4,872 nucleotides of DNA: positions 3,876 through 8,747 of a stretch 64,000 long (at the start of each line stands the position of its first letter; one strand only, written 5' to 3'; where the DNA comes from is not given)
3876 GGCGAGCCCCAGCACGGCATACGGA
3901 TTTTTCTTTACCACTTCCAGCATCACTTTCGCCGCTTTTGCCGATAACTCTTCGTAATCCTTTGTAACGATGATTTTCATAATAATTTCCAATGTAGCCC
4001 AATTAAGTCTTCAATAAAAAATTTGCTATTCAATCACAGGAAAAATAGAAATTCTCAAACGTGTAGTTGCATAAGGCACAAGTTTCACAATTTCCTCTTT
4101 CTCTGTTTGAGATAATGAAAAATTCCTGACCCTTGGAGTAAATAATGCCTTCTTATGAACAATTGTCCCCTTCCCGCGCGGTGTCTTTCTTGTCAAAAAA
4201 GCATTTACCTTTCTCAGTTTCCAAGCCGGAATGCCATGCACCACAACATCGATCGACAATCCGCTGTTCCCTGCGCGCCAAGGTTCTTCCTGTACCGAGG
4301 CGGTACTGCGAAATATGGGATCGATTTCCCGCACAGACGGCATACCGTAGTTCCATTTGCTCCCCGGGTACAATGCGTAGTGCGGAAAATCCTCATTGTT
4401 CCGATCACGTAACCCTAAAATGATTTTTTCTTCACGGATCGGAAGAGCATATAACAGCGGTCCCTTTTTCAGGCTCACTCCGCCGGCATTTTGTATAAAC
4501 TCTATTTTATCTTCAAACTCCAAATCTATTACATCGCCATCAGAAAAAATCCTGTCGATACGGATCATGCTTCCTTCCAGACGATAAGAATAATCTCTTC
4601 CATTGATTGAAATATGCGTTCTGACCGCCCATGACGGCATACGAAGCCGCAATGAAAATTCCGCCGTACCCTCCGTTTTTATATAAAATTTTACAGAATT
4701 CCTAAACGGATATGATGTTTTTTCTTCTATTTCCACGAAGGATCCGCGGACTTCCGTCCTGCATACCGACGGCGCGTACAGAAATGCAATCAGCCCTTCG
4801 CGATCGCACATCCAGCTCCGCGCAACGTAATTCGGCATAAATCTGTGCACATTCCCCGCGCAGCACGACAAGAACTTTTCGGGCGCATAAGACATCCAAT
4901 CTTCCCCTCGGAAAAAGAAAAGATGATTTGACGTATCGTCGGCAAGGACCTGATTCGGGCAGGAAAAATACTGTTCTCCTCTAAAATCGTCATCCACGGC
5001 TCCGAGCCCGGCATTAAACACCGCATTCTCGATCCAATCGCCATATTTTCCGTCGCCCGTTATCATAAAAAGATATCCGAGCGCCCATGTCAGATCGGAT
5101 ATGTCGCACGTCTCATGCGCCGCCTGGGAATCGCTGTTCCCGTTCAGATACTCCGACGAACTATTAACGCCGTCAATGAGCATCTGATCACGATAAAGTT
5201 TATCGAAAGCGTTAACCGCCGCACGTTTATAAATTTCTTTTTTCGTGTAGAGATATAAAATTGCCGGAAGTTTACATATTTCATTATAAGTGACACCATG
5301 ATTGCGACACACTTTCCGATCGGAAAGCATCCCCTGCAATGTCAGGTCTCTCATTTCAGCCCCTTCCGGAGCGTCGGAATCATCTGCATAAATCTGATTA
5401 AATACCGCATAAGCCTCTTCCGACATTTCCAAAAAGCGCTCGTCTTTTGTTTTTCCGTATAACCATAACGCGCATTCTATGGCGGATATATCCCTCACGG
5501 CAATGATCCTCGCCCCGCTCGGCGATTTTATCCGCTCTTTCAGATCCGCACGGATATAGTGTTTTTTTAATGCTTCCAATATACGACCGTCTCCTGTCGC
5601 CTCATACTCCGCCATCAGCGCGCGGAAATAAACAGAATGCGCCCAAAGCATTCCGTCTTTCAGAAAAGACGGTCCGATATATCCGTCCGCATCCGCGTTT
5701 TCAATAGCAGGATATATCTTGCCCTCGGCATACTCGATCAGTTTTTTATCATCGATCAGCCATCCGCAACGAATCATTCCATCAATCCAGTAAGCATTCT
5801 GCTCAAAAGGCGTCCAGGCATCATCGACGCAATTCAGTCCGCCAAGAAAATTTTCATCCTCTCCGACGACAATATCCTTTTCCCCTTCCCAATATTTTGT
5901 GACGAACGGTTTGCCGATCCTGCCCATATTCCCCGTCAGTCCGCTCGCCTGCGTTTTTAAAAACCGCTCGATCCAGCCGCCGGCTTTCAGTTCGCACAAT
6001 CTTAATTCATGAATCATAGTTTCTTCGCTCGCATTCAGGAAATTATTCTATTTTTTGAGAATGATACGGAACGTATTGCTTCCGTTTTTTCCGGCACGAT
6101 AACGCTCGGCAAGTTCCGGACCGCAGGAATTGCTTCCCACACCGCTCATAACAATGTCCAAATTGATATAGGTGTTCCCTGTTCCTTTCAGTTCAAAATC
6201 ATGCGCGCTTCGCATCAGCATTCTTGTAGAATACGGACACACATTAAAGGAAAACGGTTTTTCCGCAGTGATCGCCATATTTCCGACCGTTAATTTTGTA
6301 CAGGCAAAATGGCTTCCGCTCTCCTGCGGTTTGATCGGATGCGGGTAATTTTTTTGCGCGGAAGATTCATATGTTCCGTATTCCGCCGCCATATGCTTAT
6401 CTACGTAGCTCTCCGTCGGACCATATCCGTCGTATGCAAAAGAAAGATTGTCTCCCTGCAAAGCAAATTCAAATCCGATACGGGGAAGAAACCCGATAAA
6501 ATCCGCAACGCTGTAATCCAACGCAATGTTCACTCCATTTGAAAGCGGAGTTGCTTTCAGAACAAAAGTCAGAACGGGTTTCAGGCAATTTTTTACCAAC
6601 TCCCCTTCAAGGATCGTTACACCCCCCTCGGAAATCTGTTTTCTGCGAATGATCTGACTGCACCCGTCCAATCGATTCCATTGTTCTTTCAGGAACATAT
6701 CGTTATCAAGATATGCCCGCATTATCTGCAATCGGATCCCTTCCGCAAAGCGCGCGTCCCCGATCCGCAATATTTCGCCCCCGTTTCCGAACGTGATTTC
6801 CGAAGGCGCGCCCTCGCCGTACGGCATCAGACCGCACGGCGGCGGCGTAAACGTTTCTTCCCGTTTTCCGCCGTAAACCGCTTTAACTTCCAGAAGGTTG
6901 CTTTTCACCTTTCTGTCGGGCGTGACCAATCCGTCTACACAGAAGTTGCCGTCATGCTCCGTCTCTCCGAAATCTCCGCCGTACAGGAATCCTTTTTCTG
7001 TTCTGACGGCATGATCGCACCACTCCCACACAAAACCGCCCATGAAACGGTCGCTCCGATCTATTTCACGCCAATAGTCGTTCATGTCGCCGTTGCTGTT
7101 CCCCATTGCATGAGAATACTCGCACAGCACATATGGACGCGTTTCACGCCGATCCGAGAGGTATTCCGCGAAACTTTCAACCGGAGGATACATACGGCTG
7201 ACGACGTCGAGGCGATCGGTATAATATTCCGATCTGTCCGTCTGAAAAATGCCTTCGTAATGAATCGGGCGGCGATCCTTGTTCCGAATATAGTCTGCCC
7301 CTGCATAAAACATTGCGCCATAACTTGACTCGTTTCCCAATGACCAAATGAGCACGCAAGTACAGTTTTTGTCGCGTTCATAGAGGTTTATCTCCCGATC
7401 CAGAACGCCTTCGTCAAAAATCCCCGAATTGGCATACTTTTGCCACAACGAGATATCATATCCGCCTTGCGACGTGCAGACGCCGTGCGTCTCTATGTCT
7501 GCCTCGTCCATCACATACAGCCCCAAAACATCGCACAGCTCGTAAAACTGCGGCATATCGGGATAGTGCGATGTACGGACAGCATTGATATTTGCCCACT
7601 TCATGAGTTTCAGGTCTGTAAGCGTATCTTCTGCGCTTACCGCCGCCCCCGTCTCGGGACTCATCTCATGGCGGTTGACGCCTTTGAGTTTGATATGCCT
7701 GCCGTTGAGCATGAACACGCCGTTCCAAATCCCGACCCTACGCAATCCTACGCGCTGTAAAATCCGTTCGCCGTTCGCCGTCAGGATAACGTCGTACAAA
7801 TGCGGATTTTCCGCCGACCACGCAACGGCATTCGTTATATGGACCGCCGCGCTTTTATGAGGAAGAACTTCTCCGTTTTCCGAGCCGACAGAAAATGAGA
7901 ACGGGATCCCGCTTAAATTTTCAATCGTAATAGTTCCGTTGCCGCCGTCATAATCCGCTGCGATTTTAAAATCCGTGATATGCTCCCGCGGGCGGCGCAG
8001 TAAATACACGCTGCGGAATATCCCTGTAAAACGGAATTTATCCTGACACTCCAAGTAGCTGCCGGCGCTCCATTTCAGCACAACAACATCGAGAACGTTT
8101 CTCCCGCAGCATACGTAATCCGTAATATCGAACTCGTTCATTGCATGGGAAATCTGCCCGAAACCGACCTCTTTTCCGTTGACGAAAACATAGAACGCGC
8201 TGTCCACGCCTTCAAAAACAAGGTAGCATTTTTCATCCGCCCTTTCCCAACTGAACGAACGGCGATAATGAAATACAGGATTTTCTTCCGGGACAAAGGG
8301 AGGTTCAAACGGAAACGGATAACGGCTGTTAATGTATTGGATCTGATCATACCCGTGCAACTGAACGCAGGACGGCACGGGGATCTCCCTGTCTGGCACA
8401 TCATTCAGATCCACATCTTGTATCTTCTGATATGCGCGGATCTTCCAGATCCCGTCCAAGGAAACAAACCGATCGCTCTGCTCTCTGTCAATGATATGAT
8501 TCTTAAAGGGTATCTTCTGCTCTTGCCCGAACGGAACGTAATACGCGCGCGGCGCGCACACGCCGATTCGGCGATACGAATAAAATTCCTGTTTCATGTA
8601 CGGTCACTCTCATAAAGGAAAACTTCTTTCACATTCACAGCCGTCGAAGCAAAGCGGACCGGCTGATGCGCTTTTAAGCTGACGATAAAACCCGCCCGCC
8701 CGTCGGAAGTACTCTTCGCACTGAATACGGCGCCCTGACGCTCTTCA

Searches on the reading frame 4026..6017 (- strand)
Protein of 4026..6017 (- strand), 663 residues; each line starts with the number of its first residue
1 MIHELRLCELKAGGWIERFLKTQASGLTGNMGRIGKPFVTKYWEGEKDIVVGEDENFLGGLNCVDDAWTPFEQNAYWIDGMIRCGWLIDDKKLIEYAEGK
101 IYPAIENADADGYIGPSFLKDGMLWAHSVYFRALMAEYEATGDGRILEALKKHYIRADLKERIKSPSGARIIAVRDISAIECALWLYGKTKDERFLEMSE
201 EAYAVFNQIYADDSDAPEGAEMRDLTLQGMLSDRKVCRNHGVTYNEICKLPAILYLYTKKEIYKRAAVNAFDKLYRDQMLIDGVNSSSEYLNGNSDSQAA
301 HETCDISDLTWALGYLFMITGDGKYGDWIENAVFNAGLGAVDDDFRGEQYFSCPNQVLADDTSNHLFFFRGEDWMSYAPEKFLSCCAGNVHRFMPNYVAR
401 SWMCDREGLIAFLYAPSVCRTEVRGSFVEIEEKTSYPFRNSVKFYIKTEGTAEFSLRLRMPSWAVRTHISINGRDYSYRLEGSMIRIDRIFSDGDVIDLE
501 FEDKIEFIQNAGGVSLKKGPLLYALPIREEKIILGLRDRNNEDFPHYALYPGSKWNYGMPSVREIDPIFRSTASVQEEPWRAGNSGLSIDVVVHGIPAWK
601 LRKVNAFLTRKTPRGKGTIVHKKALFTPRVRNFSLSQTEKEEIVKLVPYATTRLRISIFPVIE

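Call 12: search_protein_families(library=pfam, proteins=[window:4026-6017:-])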
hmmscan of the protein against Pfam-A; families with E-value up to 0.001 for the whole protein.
window:4026-6017:- (663 aa): 3 families
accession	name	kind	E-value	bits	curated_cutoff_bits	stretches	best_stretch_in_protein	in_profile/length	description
PF20736.2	Glyco_hydro127M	-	4.2e-17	62.5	24.2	1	410-501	3-93/95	Beta-L-arabinofuranosidase, GH127 middle domain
PF07944.18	Beta-AFase-like_GH127_cat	-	8.5e-16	58.3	24.9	1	123-397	123-374/376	Beta-L-arabinofuranosidase, GH127 catalytic domain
PF07470.19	Glyco_hydro_88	-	6.2e-06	25.9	26.6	1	124-209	28-110/352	Glycosyl Hydrolase Family 88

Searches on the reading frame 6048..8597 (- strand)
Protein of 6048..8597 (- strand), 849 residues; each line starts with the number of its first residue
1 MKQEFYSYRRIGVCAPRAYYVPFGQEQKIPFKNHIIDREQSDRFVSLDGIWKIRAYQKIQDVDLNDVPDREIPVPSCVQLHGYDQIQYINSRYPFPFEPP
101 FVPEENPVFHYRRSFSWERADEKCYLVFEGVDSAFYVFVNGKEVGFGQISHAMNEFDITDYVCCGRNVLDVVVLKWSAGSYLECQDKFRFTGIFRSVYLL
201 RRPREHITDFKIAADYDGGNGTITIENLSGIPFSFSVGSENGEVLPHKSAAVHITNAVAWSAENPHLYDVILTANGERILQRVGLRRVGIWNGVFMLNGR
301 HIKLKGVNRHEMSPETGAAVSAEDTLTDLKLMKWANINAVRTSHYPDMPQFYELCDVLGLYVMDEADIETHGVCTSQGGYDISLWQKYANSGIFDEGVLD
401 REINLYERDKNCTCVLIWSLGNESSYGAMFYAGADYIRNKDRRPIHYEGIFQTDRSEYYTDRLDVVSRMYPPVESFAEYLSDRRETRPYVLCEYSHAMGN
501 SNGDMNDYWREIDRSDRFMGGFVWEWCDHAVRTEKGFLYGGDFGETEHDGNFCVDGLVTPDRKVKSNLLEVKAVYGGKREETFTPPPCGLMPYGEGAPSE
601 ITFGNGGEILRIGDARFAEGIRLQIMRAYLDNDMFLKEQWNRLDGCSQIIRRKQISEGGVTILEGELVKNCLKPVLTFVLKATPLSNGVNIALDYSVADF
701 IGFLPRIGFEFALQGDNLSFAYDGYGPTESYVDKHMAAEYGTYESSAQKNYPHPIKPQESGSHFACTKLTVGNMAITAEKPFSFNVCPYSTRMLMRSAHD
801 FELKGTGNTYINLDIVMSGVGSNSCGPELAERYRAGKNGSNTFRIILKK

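Call 13: search_protein_families(library=pfam, proteins=[window:6048-8597:-])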
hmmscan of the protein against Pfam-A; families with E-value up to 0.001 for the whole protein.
window:6048-8597:- (849 aa): 5 families
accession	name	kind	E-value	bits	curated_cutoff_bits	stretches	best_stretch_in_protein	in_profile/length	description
PF02836.23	Glyco_hydro_2_C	-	2e-83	280.5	21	1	290-576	3-298/302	Glycosyl hydrolases family 2, TIM barrel domain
PF02929.23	Bgal_small_N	-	9.7e-40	137.2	25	1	606-844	23-245/248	Beta galactosidase small chain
PF02837.24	Glyco_hydro_2_N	-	1.8e-30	106.5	28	1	46-203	3-169/169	Glycosyl hydrolases family 2, sugar binding domain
PF22666.2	Glyco_hydro_2_N2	-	8.2e-08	32.9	27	1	109-174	50-118/167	Glycosyl hydrolase 2 galactose-binding domain-like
PF00703.27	Glyco_hydro_2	-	0.00081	20.6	23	0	251-285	69-108/109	Glycosyl hydrolases family 2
